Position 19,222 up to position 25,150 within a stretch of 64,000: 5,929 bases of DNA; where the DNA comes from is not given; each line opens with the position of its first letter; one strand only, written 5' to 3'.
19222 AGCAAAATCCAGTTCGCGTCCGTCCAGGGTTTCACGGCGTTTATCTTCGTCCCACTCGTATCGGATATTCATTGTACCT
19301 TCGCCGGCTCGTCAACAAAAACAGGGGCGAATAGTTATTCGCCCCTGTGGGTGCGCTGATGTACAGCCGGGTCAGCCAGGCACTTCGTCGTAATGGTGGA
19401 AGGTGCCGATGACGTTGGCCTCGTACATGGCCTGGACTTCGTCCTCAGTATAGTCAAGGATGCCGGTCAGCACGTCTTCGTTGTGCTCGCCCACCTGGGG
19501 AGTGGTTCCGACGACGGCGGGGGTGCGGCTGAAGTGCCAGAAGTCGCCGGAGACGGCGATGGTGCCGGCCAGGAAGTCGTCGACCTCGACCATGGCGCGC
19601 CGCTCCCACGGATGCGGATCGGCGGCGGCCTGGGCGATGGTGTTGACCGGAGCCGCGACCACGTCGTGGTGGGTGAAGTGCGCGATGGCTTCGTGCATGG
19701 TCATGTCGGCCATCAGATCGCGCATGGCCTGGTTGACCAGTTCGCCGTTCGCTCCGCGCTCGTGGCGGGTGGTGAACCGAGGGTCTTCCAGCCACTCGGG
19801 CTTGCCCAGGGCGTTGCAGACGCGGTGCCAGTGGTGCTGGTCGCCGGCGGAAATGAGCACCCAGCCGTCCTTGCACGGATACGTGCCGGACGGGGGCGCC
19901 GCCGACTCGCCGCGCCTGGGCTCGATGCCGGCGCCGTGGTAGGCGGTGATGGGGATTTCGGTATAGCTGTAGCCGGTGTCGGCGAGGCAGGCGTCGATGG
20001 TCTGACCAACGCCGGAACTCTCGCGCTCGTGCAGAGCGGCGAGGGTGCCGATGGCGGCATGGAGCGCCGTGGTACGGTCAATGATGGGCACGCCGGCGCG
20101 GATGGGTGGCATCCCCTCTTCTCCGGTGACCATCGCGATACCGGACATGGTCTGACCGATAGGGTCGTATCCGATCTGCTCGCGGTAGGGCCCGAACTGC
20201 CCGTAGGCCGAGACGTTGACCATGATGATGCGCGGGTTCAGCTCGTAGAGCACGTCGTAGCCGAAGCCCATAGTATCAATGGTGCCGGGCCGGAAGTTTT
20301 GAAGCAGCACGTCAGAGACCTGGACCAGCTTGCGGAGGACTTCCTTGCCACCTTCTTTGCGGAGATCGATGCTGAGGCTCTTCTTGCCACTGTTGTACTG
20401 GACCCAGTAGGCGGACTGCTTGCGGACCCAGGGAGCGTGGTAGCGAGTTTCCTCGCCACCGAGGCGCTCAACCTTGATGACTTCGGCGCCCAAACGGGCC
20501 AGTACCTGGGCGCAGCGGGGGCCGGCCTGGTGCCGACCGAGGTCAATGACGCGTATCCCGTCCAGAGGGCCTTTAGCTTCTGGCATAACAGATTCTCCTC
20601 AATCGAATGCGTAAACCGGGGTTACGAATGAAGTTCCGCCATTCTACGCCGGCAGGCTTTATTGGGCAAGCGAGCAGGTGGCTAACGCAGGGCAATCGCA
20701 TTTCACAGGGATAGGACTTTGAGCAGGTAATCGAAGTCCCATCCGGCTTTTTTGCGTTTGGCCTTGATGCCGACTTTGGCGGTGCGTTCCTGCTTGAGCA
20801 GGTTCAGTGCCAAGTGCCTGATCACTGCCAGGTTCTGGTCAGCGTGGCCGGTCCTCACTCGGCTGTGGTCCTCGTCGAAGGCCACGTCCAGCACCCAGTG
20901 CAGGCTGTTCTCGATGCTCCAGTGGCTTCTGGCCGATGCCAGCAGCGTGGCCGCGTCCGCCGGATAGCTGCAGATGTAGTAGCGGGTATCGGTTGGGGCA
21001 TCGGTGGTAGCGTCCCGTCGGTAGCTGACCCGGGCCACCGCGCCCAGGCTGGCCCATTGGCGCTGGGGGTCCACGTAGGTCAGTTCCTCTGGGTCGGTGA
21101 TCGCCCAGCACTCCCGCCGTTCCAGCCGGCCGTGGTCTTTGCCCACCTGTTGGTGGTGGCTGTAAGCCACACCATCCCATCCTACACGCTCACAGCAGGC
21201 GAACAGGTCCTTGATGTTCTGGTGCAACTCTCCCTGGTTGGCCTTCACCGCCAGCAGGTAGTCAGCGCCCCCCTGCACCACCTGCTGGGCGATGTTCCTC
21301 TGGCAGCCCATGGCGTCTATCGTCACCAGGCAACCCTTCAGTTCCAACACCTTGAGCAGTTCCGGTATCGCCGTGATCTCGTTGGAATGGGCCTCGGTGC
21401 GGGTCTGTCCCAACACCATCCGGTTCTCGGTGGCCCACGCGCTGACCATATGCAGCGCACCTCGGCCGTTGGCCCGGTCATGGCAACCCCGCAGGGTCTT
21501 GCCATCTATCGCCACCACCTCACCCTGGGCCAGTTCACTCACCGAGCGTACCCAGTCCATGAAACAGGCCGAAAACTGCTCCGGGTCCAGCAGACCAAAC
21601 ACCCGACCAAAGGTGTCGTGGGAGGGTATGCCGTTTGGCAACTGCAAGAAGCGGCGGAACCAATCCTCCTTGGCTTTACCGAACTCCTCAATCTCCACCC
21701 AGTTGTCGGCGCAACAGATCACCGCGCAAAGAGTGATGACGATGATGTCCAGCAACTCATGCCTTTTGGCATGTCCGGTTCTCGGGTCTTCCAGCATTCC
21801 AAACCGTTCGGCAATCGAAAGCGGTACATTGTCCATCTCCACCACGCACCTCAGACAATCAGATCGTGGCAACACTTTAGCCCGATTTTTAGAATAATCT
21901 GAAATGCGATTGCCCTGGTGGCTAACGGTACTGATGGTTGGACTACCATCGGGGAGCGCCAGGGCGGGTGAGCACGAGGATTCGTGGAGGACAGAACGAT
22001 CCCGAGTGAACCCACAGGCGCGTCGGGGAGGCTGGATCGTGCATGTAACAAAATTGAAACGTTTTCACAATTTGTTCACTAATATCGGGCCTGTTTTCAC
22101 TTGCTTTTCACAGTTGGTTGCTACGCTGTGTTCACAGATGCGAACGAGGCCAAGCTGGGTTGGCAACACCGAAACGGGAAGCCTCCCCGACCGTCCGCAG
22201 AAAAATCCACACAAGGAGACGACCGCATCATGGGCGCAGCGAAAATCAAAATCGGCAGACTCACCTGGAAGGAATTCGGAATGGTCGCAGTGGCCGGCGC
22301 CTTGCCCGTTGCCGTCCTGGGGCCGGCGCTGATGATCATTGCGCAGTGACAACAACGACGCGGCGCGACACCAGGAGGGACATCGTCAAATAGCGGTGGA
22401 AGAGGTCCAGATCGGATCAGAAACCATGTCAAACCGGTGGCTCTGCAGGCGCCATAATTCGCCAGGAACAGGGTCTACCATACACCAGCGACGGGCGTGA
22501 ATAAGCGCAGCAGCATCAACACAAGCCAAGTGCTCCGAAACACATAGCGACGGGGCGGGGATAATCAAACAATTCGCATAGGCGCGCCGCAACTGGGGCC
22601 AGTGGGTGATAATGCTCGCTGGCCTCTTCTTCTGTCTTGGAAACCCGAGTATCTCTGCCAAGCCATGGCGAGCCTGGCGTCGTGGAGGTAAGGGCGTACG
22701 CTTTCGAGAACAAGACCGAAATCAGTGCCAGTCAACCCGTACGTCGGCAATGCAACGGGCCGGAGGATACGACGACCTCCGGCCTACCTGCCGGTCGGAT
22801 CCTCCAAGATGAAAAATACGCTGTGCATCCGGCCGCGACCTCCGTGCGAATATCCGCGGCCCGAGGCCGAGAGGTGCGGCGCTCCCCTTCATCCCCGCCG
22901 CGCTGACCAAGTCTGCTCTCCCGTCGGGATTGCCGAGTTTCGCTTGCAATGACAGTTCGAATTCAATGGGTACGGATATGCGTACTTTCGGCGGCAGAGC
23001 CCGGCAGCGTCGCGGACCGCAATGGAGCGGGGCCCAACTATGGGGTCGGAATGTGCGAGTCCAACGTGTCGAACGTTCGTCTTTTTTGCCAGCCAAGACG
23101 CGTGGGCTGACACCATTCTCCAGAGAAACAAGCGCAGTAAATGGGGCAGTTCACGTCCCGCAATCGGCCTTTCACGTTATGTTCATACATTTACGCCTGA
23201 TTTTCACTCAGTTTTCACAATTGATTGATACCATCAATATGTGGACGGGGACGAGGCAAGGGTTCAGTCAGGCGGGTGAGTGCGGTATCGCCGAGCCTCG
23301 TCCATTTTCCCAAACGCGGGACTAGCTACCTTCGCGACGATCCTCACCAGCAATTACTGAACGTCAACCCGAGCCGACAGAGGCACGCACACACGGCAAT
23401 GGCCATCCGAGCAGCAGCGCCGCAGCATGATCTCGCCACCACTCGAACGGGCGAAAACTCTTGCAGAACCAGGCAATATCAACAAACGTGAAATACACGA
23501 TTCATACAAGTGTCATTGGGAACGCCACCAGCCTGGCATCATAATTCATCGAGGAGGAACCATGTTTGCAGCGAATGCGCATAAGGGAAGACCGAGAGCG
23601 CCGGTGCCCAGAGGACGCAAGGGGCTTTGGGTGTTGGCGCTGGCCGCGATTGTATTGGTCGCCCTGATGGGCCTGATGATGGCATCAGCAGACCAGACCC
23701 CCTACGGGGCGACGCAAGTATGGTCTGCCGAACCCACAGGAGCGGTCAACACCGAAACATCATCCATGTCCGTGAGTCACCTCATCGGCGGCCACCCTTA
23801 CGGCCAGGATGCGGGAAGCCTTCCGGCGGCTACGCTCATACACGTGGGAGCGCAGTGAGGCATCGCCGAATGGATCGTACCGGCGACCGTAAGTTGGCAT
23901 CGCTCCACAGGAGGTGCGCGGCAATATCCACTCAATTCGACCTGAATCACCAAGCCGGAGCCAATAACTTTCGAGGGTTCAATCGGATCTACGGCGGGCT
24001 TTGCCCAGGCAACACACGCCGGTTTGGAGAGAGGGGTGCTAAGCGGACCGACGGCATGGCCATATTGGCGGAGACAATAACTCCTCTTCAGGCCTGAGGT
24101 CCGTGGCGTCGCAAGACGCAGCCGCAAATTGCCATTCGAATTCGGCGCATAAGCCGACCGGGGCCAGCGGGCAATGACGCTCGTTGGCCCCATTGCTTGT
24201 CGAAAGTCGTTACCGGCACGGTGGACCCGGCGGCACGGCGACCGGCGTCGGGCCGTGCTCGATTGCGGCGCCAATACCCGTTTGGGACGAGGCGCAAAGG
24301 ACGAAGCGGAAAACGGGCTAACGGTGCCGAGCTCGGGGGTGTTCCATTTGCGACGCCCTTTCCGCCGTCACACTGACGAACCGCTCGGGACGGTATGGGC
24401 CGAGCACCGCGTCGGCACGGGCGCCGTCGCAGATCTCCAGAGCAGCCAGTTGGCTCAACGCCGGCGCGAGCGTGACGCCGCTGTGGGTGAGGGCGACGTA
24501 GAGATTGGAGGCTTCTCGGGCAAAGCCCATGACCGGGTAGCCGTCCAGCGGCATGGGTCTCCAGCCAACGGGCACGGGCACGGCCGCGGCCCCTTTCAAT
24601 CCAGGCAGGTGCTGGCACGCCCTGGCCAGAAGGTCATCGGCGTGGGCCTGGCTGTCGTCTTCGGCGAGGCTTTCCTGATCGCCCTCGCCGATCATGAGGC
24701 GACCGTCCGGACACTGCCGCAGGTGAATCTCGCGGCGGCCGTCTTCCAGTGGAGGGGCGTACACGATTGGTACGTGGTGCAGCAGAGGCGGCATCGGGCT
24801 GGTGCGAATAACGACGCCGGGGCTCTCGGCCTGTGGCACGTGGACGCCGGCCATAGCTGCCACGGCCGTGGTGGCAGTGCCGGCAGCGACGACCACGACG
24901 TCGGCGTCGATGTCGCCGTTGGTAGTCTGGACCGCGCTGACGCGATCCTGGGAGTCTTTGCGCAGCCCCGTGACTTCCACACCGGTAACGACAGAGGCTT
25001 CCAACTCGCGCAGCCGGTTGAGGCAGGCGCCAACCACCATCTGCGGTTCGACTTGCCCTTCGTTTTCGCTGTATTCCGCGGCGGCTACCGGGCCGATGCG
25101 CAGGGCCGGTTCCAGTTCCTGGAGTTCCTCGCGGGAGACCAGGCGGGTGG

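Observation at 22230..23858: Two paralogous strong-RBS single-TM small peptides behind the repeat modules (type I toxin-like or regulated membrane peptides)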

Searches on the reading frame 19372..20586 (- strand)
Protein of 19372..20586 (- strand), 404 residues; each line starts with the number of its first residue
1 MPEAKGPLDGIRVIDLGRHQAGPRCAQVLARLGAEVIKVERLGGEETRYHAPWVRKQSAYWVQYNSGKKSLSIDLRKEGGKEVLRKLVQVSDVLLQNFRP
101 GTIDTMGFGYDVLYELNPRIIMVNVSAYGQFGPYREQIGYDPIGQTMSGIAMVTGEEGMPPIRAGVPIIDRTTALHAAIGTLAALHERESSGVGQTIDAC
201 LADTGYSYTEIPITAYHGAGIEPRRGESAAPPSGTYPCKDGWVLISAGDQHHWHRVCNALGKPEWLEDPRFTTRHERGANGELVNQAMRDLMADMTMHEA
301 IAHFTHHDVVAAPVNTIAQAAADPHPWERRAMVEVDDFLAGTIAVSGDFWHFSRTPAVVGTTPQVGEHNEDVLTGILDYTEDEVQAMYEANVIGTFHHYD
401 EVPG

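Call 9: find_encoding_contigs(protein=window:19372-20586:-, flank=10000, max_places=6)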
Protein window:19372-20586:- (404 aa): no gene with exactly this product is on record in the collection.

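Call 12: search_protein_families(library=pfam, proteins=[window:19372-20586:-], max_evalue=0.01)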
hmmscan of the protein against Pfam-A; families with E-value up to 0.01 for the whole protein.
window:19372-20586:- (404 aa): 1 family
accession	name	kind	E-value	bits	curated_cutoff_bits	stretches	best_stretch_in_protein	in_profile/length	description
PF02515.22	CoA_transf_3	-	1.3e-112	377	23.3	1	8-369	1-366/366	CoA-transferase family III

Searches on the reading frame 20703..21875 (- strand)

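Call 12: search_protein_families(library=pfam, proteins=[window:20703-21875:-], max_evalue=0.01)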
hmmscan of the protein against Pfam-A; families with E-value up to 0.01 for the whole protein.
window:20703-21875:- (390 aa): 2 families
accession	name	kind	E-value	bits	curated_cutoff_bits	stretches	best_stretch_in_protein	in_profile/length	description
PF13808.11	DDE_Tnp_1_assoc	-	6.7e-35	119.5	32.3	1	23-109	2-88/88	DDE_Tnp_1-associated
PF01609.27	DDE_Tnp_1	-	4.7e-24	85.7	23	1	118-359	4-200/200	Transposase DDE domain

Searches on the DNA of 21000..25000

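Call 5: search_rna_families(source=window, start=21000, end=25000, threshold=evalue, max_evalue=1, show_alignments=3)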
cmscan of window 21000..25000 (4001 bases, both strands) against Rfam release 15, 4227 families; matches with E-value up to 1: 0.
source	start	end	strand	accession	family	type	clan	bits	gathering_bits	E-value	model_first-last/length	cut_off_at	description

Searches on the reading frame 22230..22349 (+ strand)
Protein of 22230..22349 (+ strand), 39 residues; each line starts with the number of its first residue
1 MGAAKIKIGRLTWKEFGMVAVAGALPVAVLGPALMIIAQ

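Call 8: find_encoding_contigs(protein=window:22230-22349:+, flank=10000, max_places=10)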
Protein window:22230-22349:+ (39 aa): no gene with exactly this product is on record in the collection.

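Call 12: search_protein_families(library=pfam, proteins=[window:22230-22349:+], max_evalue=0.01)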
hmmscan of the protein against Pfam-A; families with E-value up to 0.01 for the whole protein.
window:22230-22349:+ (39 aa): 0 families

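Call 76: search_protein_families(library=ncbifam, proteins=[window:22230-22349:+], max_evalue=1)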
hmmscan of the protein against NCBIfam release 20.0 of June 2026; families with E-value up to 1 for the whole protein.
window:22230-22349:+ (39 aa): 1 family
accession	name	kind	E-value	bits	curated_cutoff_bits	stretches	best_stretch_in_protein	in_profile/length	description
TIGR03745.1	conj_TIGR03745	hypoth_equivalog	0.012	15.5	52.5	1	5-28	69-92/105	TIGR03745 family integrating conjugative element membrane protein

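Call 77: search_protein_families(library=padloc, proteins=[window:22230-22349:+], max_evalue=1)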
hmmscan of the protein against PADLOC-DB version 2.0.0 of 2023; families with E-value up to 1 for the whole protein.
window:22230-22349:+ (39 aa): 0 families
